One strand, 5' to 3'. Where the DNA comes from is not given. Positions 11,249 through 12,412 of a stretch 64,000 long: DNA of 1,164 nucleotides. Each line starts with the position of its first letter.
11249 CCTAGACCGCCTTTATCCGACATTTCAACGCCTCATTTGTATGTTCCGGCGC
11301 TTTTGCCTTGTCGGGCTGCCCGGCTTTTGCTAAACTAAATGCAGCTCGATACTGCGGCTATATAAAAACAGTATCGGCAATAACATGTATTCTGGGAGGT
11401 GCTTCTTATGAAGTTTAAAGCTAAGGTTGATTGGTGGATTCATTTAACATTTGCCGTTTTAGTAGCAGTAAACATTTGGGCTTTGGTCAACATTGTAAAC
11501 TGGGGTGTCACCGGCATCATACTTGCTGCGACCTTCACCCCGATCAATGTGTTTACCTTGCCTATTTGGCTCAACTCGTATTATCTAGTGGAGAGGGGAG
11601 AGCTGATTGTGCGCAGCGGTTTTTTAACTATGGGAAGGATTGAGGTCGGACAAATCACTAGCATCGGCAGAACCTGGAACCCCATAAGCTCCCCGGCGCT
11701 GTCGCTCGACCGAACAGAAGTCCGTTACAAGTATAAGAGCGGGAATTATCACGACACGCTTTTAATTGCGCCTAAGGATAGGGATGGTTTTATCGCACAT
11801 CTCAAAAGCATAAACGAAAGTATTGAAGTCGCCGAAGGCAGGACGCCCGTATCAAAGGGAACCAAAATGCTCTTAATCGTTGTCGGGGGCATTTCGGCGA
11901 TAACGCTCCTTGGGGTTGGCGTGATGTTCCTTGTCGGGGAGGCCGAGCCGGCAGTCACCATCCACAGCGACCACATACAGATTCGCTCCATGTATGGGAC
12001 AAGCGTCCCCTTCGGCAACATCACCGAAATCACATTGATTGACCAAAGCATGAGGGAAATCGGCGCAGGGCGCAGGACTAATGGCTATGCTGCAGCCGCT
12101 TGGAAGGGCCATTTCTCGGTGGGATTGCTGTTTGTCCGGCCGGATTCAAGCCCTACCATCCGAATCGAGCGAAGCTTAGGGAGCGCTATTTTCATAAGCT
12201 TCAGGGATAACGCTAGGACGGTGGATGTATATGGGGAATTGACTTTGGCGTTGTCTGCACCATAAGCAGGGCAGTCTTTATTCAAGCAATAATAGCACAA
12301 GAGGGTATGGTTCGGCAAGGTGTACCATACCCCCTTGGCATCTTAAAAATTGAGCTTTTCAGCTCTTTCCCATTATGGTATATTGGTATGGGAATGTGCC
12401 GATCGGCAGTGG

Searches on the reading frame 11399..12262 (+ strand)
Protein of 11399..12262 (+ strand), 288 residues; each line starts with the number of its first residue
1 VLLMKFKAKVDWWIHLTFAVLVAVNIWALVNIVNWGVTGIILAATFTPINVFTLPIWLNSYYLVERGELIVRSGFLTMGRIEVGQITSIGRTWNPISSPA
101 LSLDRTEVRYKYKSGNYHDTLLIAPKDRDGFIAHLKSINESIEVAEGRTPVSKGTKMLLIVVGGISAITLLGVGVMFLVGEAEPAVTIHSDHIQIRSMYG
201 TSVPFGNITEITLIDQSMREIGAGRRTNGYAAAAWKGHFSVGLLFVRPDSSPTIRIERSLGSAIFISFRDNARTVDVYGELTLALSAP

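Call 3: search_protein_families(library=pfam, proteins=[window:11399-12262:+], max_evalue=0.01)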
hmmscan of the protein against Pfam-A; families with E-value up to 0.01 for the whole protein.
window:11399-12262:+ (288 aa): 1 family
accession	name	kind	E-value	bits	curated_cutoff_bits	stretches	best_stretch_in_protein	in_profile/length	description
PF06713.17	bPH_4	-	1.1e-15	57.9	22.9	1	61-139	2-74/74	Bacterial PH domain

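Call 63: search_protein_families(library=padloc, proteins=[window:11399-12262:+], max_evalue=0.001)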
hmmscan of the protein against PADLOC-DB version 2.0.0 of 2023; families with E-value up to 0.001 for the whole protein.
window:11399-12262:+ (288 aa): 0 families
